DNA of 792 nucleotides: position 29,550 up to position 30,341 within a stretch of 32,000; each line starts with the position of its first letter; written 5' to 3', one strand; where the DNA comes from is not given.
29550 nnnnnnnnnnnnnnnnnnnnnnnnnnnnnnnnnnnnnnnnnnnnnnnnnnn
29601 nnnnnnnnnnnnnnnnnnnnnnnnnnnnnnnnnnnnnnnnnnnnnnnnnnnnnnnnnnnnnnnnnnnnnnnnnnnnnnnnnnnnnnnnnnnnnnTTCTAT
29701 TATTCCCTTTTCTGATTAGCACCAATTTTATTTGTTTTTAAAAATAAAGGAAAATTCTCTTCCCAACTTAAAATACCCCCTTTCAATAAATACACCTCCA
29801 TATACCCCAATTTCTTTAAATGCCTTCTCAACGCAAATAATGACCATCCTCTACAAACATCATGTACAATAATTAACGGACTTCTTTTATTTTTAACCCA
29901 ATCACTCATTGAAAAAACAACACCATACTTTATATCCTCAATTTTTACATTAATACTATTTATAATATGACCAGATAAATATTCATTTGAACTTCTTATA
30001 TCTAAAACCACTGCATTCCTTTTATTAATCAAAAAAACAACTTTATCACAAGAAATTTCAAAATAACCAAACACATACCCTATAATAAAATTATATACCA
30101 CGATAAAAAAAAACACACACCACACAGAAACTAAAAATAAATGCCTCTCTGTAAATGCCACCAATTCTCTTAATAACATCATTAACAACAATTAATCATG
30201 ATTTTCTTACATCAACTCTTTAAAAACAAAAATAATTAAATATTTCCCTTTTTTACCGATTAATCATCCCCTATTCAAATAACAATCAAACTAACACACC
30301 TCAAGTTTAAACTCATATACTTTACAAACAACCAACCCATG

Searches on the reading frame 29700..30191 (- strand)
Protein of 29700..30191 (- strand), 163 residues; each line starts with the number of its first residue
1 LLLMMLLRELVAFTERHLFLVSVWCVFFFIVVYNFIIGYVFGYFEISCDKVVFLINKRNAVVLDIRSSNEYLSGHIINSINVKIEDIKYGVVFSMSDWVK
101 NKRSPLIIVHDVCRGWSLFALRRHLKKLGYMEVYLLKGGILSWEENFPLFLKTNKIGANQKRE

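Call 10: find_homologous_proteins(query=window:29700-30191:-)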
Query window:29700-30191:- (163 aa): 4 proteins with E <= 0.001 among 32 candidates.
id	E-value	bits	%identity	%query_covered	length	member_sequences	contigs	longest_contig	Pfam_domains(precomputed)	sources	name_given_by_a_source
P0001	9.0e-101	353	100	98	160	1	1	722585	PF00581.26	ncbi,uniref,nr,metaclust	ncbi:rhodanese-like domain protein [Candidatus Blochmanniella vafra str. BVAF]|uniref:Rhodanese-like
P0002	7.4e-31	125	46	91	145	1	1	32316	PF00581.26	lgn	-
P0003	8.3e-29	119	39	91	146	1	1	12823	PF00581.26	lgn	-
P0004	6.2e-27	113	42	87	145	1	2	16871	PF00581.26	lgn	-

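Call 11: find_encoding_contigs(protein=P0001, flank=10000, max_places=4)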
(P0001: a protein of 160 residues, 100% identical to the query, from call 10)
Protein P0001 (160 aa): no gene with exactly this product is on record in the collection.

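Call 17: search_protein_families(library=ncbifam, proteins=[window:29700-30191:-], max_evalue=0.00001)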
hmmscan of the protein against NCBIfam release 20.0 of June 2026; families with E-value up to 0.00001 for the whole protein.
window:29700-30191:- (163 aa): 4 families
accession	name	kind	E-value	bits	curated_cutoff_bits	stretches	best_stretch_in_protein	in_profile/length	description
NF045521.1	rhoda_near_glyco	subfamily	3.7e-08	33.3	145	1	56-147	28-113/144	rhodanese homology domain-containing protein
NF006444.0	PRK08762.1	equivalog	1.8e-06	26.9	449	1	56-152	26-116/387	molybdopterin-synthase adenylyltransferase MoeB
NF001133.1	PRK00142.1-1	equivalog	3.2e-06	26.9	170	1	48-147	110-207/229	oxygen-dependent tRNA uridine(34) hydroxylase TrhO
NF041203.1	rhodanese_LYCAU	equivalog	5.6e-06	26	115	1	45-148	22-122/126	rhodanese-related (seleno)protein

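Call 18: find_encoding_contigs(protein=P0002, flank=10000, max_places=3)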
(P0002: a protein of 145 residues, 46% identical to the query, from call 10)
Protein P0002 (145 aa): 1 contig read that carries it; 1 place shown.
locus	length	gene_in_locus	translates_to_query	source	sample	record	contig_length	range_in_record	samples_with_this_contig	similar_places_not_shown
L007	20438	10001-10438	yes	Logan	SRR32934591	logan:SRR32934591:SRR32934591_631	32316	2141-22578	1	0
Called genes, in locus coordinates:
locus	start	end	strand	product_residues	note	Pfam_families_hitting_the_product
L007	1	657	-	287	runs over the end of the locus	PF03755:YicC-like_N, PF08340:YicC-like_C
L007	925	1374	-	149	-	PF22769:DCD, PF00692:dUTPase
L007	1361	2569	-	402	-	PF02441:Flavoprotein, PF04127:DFP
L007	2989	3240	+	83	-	PF00830:Ribosomal_L28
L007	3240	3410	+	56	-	PF00471:Ribosomal_L33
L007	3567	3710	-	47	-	-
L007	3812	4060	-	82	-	PF01467:CTP_transf_like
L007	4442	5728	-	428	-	PF04413:Glycos_transf_N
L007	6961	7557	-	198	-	PF01075:Glyco_transf_9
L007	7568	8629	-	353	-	PF01075:Glyco_transf_9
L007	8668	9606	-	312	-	PF01073:3Beta_HSD, PF01370:Epimerase, PF04321:RmlD_sub_bind (weak), PF16363:GDP_Man_Dehyd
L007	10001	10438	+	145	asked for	PF00581:Rhodanese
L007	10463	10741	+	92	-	PF00462:Glutaredoxin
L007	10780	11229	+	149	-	PF02556:SecB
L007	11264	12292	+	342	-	PF01210:NAD_Gly3P_dh_N, PF02558:ApbA, PF07479:NAD_Gly3P_dh_C, PF20618:GPD_NAD_C_bact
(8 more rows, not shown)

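Call 19: find_encoding_contigs(protein=P0003, flank=10000, max_places=3)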
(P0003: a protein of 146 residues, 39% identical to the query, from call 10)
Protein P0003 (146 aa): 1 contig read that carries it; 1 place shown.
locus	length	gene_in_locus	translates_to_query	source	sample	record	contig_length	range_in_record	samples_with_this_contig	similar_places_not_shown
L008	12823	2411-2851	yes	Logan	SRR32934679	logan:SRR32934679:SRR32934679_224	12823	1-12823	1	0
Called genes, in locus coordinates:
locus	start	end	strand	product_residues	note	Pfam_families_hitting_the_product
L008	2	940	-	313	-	?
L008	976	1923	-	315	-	PF01073:3Beta_HSD, PF01370:Epimerase, PF02719:Polysacc_synt_2 (weak), PF04321:RmlD_sub_bind, PF16363:GDP_Man_Dehyd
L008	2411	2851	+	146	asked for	PF00581:Rhodanese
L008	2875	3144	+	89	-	PF00462:Glutaredoxin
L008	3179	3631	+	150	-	PF02556:SecB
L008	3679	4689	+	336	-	PF01210:NAD_Gly3P_dh_N, PF02558:ApbA, PF07479:NAD_Gly3P_dh_C, PF20618:GPD_NAD_C_bact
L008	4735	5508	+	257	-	PF06426:SATase_N, PF00132:Hexapep (weak)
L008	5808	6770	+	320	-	PF00365:PFK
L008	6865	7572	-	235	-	PF00121:TIM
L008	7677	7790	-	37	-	-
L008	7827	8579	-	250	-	PF08030:NAD_binding_6 (faint), PF00175:NAD_binding_1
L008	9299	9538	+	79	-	PF01197:Ribosomal_L31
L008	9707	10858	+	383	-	PF01053:Cys_Met_Meta_PP, PF00155:Aminotran_1_2 (weak)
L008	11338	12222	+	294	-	PF02219:MTHFR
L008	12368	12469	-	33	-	-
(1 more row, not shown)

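Call 20: find_encoding_contigs(protein=P0004, flank=10000, max_places=3)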
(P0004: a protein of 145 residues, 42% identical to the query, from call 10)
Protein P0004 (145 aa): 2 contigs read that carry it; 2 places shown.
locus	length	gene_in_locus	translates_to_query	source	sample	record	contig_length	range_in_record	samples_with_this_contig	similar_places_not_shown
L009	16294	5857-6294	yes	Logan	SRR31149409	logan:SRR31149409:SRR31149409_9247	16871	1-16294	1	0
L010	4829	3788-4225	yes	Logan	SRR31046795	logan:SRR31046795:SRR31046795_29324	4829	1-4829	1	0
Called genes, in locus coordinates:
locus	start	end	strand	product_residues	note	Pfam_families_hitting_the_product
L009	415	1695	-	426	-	PF04413:Glycos_transf_N, PF00534:Glycos_transf_1 (faint)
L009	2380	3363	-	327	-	PF01075:Glyco_transf_9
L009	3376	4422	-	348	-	PF01075:Glyco_transf_9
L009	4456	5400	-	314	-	PF01073:3Beta_HSD, PF01370:Epimerase, PF02719:Polysacc_synt_2 (faint), PF04321:RmlD_sub_bind (weak), PF07993:NAD_binding_4 (faint), PF16363:GDP_Man_Dehyd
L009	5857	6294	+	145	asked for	PF00581:Rhodanese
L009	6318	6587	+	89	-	PF00462:Glutaredoxin, PF13417:GST_N_3 (faint)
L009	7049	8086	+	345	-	PF01210:NAD_Gly3P_dh_N, PF02558:ApbA, PF07479:NAD_Gly3P_dh_C, PF20618:GPD_NAD_C_bact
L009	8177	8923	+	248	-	PF06426:SATase_N, PF14602:Hexapep_2 (faint), PF00132:Hexapep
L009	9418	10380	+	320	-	PF00365:PFK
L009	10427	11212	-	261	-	PF00121:TIM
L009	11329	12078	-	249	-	PF00970:FAD_binding_6 (weak), PF08030:NAD_binding_6 (weak), PF00175:NAD_binding_1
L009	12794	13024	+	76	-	PF01197:Ribosomal_L31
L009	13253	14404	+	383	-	PF01053:Cys_Met_Meta_PP, PF00155:Aminotran_1_2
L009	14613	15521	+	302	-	PF02219:MTHFR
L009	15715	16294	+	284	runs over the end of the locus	PF01177:Asp_Glu_race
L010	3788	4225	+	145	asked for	PF00581:Rhodanese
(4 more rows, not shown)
